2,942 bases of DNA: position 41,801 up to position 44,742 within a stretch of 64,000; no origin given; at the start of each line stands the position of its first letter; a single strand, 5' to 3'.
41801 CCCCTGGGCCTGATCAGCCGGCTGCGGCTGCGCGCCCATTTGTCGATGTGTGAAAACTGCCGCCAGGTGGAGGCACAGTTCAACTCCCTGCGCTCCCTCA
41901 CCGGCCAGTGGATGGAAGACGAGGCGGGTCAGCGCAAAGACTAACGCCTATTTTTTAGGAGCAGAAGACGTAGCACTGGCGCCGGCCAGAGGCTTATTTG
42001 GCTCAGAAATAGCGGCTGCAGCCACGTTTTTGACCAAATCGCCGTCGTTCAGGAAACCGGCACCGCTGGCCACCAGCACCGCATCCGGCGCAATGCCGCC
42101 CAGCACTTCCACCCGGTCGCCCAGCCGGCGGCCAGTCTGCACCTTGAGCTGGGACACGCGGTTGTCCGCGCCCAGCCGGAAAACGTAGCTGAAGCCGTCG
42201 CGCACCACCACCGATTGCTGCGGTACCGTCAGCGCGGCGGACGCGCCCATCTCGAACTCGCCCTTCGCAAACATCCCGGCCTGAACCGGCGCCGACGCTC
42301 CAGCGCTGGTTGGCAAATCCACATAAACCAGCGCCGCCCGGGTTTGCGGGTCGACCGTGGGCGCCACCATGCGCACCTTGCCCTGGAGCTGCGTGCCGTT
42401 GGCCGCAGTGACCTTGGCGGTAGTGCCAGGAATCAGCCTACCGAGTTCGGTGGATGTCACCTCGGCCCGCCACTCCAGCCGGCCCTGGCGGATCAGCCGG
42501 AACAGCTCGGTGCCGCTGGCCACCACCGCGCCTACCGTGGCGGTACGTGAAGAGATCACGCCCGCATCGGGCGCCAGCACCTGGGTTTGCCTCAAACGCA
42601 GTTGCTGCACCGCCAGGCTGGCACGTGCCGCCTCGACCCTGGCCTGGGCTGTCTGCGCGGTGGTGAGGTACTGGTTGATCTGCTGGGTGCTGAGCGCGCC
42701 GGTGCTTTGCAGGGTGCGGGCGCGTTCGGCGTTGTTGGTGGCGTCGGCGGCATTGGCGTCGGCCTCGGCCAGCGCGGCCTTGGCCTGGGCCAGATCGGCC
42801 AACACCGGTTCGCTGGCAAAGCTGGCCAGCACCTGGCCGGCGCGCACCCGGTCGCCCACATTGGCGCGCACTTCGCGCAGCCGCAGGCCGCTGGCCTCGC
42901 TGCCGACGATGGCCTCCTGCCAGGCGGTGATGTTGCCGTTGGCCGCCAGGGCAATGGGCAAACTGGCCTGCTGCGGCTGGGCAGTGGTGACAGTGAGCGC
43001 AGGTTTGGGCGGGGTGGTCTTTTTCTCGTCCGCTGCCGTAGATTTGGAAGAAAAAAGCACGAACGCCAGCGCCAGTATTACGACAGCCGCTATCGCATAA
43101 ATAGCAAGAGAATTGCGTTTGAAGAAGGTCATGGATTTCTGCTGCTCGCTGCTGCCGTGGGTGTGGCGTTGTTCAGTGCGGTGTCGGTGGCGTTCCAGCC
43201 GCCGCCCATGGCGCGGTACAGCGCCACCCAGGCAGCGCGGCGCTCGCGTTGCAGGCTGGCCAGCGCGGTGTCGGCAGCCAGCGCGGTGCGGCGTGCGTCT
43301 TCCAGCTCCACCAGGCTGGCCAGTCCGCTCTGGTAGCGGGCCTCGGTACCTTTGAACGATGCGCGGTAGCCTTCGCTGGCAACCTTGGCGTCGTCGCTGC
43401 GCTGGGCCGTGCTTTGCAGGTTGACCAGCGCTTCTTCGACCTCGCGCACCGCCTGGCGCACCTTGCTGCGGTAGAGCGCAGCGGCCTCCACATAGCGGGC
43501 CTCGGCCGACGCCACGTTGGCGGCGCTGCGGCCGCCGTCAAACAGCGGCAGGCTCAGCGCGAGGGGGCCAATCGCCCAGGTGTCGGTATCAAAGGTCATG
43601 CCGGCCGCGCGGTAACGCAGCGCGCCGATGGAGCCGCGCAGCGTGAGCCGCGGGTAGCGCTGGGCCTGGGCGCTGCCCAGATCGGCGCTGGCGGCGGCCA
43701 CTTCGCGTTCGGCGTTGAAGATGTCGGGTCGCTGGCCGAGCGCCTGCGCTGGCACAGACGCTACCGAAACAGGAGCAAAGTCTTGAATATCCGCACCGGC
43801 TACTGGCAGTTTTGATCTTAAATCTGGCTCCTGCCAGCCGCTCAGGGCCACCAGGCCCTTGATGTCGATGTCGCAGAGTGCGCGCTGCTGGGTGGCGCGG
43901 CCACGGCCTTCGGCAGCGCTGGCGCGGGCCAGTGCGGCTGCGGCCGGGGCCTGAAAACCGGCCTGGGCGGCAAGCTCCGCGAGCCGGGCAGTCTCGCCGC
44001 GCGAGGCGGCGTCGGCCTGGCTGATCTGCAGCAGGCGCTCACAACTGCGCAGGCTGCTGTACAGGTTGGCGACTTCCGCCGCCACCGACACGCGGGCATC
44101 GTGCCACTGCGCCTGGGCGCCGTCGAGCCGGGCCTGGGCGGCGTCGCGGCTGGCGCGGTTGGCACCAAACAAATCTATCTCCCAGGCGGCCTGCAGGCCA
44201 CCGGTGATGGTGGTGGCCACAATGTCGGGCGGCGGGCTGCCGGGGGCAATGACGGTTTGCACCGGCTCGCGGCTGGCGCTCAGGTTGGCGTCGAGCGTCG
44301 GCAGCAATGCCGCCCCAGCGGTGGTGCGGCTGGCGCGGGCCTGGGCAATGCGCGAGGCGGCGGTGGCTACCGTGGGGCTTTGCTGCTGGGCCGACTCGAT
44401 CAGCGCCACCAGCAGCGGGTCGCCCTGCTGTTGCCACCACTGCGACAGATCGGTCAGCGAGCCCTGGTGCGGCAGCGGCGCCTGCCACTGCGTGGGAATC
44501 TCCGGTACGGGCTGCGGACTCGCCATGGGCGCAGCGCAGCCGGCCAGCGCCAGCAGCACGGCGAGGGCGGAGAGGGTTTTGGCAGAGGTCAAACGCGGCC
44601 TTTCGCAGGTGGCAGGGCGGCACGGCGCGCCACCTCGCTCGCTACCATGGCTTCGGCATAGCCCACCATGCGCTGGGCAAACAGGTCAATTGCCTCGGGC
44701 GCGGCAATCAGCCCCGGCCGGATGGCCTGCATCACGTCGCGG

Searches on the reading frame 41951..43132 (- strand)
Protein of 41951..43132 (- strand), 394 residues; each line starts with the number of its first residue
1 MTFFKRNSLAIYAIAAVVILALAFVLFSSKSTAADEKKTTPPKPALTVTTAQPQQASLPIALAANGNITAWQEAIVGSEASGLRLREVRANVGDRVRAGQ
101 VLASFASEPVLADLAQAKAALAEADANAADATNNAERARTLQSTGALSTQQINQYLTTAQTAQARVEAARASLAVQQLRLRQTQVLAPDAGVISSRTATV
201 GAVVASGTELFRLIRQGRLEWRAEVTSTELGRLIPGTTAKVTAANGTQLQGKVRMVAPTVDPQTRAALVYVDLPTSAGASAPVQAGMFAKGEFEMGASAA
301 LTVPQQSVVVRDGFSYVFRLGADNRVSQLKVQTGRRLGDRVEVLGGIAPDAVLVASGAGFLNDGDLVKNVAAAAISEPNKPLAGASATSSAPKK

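Call 48: search_protein_families(library=pfam, proteins=[window:41951-43132:-], max_evalue=0.00001)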
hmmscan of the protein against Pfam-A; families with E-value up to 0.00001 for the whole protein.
window:41951-43132:- (394 aa): 2 families
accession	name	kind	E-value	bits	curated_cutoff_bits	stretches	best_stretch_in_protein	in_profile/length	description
PF16576.10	HlyD_D23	-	1.2e-18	67.6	30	1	74-277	20-205/214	Barrel-sandwich domain of CusB or HlyD membrane-fusion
PF13437.12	HlyD_3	-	1.6e-15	58.2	22.2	1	185-284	2-104/106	HlyD family secretion protein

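Call 50: search_protein_families(library=ncbifam, proteins=[window:41951-43132:-], max_evalue=0.00001)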
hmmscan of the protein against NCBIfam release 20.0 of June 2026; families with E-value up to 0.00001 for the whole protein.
window:41951-43132:- (394 aa): 18 families
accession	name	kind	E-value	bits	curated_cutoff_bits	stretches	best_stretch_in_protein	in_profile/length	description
TIGR01730.1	RND_mfp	subfamily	1.3e-57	195.2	94.9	1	48-368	1-320/322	efflux RND transporter periplasmic adaptor subunit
TIGR00999.1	8a0102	subfamily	5.3e-39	133.9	319.3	1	93-361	1-270/271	CzcB/NccB family metal efflux transporter periplasmic adaptor subunit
NF008589.1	PRK11556.1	equivalog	2.8e-18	66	391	1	34-208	48-218/392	MdtA/MuxA family multidrug efflux RND transporter periplasmic adaptor subunit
NF007132.1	PRK09578.1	equivalog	8.9e-17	60.9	512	1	19-206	13-197/396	MexX/AxyX family multidrug efflux RND transporter periplasmic adaptor subunit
NF002939.0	PRK03598.1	equivalog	7.5e-16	58.2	393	1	160-260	182-284/332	secretion protein HlyD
NF033834.1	RND_adapt_MexA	exception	1e-14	54.4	750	1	10-376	6-367/373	multidrug efflux RND transporter periplasmic adaptor subunit MexA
NF011604.1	PRK15030.1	equivalog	1.9e-14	53.4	765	1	17-208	13-199/397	multidrug efflux RND transporter periplasmic adaptor subunit AcrA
NF033138.2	RND-peri-MexC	equivalog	2.3e-14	53.3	625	1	12-362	5-365/375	MexC family multidrug efflux RND transporter periplasmic adaptor subunit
NF007785.0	PRK10476.1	equivalog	5.9e-14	51.6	376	1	149-268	175-296/347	multidrug transporter subunit MdtN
NF045904.1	RND-peri-MexE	equivalog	4.8e-13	48.8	714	1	20-210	12-199/390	multidrug efflux RND transporter periplasmic adaptor subunit MexE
TIGR01843.1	type_I_hlyD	subfamily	5.4e-12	45.4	208.65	1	147-270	235-366/422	HlyD family type I secretion periplasmic adaptor subunit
TIGR00998.1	8a0101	subfamily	6.3e-12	45.1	390.8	1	160-259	182-284/334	EmrA/EmrK family multidrug efflux transporter periplasmic adaptor subunit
NF000272.2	OqxA_adapt_sub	exception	2.3e-11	43.3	835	1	17-208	15-201/391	multidrug efflux RND transporter periplasmic adaptor subunit OqxA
TIGR02971.1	heterocyst_DevB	subfamily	2.4e-11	43.6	129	1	145-262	165-284/327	ABC exporter membrane fusion protein, DevB family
NF008606.0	PRK11578.1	equivalog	2.6e-11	43.3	342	1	14-270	13-276/371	macrolide transporter subunit MacA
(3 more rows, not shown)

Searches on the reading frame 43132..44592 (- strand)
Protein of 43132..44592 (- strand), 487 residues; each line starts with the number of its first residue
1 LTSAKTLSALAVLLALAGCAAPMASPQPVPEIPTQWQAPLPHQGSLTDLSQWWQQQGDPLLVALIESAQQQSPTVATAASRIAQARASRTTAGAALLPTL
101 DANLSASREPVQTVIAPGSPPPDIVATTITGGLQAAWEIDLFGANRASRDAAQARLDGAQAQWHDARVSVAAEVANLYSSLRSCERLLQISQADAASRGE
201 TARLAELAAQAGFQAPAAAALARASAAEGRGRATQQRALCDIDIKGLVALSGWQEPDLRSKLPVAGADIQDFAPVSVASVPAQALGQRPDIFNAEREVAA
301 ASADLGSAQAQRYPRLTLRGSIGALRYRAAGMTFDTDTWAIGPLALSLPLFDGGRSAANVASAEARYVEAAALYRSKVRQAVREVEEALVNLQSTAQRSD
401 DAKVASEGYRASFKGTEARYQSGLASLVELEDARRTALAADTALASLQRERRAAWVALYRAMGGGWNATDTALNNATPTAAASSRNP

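Call 48: search_protein_families(library=pfam, proteins=[window:43132-44592:-], max_evalue=0.00001)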
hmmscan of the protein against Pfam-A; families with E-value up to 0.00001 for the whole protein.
window:43132-44592:- (487 aa): 1 family
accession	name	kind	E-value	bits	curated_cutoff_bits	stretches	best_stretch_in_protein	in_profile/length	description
PF02321.23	OEP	-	4.4e-44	151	22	2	280-463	4-187/187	Outer membrane efflux protein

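Call 50: search_protein_families(library=ncbifam, proteins=[window:43132-44592:-], max_evalue=0.00001)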
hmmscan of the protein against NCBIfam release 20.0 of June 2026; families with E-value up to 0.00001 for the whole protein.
window:43132-44592:- (487 aa): 10 families
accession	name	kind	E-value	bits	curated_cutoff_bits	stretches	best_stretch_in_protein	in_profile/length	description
TIGR01845.1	outer_NodT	subfamily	7e-96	321.8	210.05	1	11-465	2-460/460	efflux transporter outer membrane subunit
NF033143.1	efflux_OM_AdeK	equivalog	1.7e-33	116.1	900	1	4-479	8-475/480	multidrug efflux RND transporter AdeIJK outer membrane channel subunit AdeK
NF007347.1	PRK09837.1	subfamily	2.4e-31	109.2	598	1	2-467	2-460/461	Cu(I)/Ag(I) efflux RND transporter outer membrane protein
NF033142.1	efflux_OM_AdeC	exception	3.1e-31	108.5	975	1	7-466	13-462/465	multidrug efflux RND transporter AdeABC outer membrane channel subunit AdeC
NF007390.0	PRK09915.1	equivalog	5.9e-30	104.4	597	1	49-469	57-482/488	MdtP family multidrug efflux transporter outer membrane subunit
TIGR01844.1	type_I_sec_TolC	subfamily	3.2e-26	92.3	225.15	2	150-463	92-398/414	TolC family outer membrane protein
NF008524.1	PRK11459.1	equivalog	2.8e-19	69.3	650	1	6-467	9-477/478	multidrug resistance outer membrane protein MdtQ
NF047721.1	ToxDrgExpTdeA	equivalog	7.2e-18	64.7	550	1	13-465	14-452/455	toxin/drug exporter TdeA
NF007002.0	PRK09465.1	equivalog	4.4e-11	42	495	1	301-464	256-425/460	outer membrane channel protein TolC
NF052390.1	efflux_OMP_AbuO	equivalog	9.8e-07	27.8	700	1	308-442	276-410/447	multidrug efflux outer membrane protein AbuO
